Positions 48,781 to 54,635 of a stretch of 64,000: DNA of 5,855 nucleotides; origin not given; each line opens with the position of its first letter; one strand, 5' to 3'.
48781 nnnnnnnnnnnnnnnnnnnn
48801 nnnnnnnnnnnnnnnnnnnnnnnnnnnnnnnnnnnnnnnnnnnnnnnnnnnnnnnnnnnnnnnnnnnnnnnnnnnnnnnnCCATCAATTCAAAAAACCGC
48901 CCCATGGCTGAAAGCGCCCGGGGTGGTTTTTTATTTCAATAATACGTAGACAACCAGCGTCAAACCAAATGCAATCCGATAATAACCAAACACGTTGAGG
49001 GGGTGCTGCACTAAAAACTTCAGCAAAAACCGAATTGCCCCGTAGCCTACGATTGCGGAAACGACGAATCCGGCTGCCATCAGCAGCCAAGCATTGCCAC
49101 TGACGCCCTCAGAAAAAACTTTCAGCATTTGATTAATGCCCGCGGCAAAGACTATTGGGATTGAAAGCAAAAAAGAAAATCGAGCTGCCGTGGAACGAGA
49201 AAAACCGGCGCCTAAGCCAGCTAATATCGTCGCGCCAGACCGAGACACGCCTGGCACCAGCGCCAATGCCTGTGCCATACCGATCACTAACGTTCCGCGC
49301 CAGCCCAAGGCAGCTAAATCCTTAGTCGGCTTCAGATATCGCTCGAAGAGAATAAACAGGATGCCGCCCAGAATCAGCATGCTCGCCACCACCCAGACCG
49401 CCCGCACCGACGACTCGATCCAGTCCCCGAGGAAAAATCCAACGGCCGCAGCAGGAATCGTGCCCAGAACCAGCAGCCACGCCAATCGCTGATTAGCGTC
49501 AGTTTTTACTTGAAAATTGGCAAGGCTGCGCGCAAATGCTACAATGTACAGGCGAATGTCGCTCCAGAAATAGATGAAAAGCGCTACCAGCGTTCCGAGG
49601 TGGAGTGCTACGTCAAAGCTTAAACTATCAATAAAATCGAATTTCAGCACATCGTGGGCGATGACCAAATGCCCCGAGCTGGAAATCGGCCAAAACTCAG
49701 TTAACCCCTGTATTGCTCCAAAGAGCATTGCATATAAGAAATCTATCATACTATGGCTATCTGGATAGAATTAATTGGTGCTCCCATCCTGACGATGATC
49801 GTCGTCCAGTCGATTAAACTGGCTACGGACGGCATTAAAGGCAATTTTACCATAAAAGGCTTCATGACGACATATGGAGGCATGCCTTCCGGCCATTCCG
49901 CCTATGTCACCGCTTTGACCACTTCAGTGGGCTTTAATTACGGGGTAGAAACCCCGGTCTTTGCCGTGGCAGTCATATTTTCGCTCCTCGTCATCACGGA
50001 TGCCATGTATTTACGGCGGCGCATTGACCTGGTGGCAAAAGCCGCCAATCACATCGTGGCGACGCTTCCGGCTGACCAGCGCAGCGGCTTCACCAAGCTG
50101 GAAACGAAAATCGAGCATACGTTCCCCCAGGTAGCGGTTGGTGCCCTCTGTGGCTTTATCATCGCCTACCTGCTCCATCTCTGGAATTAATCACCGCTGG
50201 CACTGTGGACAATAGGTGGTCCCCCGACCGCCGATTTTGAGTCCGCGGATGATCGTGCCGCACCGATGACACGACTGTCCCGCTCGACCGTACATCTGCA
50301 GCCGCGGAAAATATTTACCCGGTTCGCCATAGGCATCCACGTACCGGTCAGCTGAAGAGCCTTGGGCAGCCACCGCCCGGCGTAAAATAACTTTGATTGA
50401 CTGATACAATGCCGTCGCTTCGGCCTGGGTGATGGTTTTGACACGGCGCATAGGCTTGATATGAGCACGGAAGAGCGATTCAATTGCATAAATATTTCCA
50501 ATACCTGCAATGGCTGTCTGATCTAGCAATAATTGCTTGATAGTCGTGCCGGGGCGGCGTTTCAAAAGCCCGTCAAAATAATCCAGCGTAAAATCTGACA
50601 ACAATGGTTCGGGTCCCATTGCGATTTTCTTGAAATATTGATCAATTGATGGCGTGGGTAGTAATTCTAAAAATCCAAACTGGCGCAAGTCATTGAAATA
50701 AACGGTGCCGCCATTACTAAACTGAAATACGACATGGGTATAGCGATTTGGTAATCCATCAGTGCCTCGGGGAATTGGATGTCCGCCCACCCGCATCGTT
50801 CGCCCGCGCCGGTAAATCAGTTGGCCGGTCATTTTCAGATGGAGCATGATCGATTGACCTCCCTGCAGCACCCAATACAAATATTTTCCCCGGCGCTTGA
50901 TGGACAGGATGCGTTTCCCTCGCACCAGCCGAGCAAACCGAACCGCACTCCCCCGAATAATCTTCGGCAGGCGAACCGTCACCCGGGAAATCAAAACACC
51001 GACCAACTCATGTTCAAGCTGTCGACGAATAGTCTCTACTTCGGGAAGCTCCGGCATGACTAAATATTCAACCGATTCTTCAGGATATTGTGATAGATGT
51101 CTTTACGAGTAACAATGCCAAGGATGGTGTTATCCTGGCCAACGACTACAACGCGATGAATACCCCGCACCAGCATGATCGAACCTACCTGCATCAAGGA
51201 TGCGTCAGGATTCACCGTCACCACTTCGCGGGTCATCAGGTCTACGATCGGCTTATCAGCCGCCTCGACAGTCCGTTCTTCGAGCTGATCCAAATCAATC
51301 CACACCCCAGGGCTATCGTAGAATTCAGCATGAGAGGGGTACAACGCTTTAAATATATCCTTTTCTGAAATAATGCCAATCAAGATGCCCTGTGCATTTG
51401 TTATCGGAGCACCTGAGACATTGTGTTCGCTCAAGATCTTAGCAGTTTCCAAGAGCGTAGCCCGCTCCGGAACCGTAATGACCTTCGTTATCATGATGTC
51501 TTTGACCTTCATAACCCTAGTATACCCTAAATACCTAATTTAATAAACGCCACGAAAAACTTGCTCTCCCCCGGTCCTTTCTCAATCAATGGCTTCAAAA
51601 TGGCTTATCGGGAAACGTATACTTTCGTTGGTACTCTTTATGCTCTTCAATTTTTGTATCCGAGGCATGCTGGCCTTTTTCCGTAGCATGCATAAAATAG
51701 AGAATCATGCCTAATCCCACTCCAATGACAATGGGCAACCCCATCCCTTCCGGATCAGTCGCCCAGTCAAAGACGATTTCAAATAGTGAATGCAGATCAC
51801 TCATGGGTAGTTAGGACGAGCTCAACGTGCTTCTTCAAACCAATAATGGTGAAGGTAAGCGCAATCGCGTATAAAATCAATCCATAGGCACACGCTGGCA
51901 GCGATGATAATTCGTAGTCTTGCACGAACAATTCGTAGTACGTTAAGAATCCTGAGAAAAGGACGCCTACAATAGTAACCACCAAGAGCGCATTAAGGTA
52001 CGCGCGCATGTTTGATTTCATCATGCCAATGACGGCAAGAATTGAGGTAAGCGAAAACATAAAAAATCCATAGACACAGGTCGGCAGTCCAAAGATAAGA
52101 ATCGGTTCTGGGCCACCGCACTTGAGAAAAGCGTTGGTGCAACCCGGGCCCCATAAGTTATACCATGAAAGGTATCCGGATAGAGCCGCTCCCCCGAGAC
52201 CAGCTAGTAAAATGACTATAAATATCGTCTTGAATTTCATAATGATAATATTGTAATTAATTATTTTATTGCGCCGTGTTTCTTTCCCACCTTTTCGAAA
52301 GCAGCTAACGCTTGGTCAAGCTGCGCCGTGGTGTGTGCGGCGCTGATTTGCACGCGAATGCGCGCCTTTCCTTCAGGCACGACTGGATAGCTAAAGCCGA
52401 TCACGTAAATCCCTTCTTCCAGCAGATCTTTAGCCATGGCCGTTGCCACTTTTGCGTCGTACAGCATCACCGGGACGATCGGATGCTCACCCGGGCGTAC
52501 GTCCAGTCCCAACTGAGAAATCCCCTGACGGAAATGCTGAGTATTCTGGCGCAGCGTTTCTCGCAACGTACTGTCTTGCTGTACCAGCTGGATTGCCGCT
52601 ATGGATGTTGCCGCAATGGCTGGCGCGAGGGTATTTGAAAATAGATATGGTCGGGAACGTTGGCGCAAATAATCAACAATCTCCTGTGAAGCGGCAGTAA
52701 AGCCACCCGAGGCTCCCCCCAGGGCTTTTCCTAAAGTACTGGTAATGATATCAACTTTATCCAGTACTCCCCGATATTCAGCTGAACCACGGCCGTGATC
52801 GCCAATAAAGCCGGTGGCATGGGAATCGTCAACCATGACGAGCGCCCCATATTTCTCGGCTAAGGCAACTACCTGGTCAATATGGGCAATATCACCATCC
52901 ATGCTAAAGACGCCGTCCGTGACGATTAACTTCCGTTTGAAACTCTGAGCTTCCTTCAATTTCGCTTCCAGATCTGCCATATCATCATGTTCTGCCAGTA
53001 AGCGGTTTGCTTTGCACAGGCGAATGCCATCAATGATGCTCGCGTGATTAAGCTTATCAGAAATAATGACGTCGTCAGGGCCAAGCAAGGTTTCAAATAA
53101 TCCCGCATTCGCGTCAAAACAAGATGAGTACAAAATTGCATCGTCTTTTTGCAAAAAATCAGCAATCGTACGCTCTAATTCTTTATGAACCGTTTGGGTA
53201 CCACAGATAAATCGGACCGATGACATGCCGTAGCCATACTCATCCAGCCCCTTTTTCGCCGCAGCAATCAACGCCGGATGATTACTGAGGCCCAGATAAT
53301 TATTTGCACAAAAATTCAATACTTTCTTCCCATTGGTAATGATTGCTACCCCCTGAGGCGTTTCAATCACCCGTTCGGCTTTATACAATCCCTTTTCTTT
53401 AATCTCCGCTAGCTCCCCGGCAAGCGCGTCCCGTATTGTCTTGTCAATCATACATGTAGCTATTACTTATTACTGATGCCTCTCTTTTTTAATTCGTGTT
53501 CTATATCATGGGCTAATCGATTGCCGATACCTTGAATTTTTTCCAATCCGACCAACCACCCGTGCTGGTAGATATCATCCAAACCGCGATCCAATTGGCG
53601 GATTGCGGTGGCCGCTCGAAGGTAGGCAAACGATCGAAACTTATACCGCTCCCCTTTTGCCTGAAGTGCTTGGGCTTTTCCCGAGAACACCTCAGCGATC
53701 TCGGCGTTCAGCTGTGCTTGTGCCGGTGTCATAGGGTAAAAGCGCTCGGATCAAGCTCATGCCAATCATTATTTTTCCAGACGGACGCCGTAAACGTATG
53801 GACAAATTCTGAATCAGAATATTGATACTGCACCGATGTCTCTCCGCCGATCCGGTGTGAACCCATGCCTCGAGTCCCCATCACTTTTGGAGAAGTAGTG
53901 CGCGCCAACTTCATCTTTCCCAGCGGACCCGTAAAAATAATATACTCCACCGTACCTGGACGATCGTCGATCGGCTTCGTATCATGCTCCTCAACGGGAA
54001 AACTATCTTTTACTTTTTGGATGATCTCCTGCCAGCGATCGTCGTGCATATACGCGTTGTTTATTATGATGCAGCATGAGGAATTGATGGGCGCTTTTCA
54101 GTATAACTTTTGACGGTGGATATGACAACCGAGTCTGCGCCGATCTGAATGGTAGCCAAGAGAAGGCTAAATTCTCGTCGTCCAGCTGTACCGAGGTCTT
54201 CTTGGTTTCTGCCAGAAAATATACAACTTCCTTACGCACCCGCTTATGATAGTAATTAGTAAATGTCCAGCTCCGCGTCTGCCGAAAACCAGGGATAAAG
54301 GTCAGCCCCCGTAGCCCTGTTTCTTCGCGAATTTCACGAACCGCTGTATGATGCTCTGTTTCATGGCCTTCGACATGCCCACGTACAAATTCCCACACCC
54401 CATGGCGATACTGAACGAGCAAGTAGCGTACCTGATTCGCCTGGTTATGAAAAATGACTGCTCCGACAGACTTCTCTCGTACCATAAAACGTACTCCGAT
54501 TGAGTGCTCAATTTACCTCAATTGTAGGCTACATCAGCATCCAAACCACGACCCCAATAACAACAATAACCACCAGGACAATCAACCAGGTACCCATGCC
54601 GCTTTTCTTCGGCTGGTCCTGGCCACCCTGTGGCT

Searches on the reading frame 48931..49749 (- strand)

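Call 13: search_protein_families(library=pfam, proteins=[window:48931-49749:-], max_evalue=0.001)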
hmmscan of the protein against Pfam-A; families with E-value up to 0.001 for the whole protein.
window:48931-49749:- (272 aa): 1 family
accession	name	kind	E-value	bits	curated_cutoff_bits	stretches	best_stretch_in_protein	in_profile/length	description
PF02673.24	BacA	-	1.5e-78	264.5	33.4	1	7-263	1-256/257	Bacitracin resistance protein BacA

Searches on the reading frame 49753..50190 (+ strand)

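Call 14: search_protein_families(library=pfam, proteins=[window:49753-50190:+], max_evalue=0.001)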
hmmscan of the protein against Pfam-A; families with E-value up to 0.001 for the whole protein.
window:49753-50190:+ (145 aa): 1 family
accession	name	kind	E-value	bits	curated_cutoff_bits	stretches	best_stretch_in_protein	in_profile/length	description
PF02681.20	DUF212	-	6.3e-29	101.2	26.5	1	8-137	6-126/126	Divergent PAP2 family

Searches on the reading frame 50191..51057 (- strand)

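Call 14: search_protein_families(library=pfam, proteins=[window:50191-51057:-], max_evalue=0.001)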
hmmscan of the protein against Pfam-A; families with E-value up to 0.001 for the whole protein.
window:50191-51057:- (288 aa): 3 families
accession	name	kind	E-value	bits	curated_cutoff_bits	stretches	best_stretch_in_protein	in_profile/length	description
PF01149.29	Fapy_DNA_glyco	-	9.5e-33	113.8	25.5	1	1-129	1-116/117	Formamidopyrimidine-DNA glycosylase N-terminal domain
PF06831.19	H2TH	-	4.7e-24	84.6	34.7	1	147-235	1-88/93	Formamidopyrimidine-DNA glycosylase H2TH domain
PF06827.20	zf-FPG_IleRS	-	1.1e-08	35.2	21.3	1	260-287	1-28/30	Zinc finger found in FPG and IleRS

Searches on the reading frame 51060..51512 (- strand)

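Call 14: search_protein_families(library=pfam, proteins=[window:51060-51512:-], max_evalue=0.001)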
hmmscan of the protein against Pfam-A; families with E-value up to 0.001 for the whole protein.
window:51060-51512:- (150 aa): 1 family
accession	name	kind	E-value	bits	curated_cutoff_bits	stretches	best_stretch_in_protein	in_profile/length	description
PF00571.33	CBS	-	3.7e-30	104.5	24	2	3-57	1-55/57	CBS domain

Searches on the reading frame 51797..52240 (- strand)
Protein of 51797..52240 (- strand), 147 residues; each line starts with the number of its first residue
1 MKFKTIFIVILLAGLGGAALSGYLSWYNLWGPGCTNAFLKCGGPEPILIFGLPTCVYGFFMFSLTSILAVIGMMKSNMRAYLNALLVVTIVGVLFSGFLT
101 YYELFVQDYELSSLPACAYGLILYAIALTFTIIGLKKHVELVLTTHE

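Call 14: search_protein_families(library=pfam, proteins=[window:51797-52240:-], max_evalue=0.001)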
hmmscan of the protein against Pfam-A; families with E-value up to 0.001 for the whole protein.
window:51797-52240:- (147 aa): 1 family
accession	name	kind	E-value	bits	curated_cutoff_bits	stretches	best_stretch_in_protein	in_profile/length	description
PF07884.19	VKOR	-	9.7e-08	32.7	27.5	1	9-106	2-111/134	Vitamin K epoxide reductase family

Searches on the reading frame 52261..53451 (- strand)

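Call 14: search_protein_families(library=pfam, proteins=[window:52261-53451:-], max_evalue=0.001)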
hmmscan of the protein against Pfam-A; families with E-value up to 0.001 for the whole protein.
window:52261-53451:- (396 aa): 5 families
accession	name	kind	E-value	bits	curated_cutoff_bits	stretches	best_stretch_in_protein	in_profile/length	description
PF00155.27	Aminotran_1_2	-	3.2e-70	237.6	19.7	1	42-384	1-360/361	Aminotransferase class I and II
PF01041.23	DegT_DnrJ_EryC1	-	5.2e-06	26.3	19.8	1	89-215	26-152/360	DegT/DnrJ/EryC1/StrS aminotransferase family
PF00464.25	SHMT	-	1.3e-05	24.5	27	1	153-258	150-248/399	Serine hydroxymethyltransferase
PF01053.26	Cys_Met_Meta_PP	-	3.7e-05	22.9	27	1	89-216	54-181/381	Cys/Met metabolism PLP-dependent enzyme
PF01212.27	Beta_elim_lyase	-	0.00045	20.1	27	1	87-314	32-268/288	Beta-eliminating lyase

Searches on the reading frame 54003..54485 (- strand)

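Call 14: search_protein_families(library=pfam, proteins=[window:54003-54485:-], max_evalue=0.001)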
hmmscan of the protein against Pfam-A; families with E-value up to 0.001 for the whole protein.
window:54003-54485:- (160 aa): 1 family
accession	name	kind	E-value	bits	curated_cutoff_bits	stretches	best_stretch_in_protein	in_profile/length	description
PF00293.34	NUDIX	-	1.3e-16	61.3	21.1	1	4-119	3-122/134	NUDIX domain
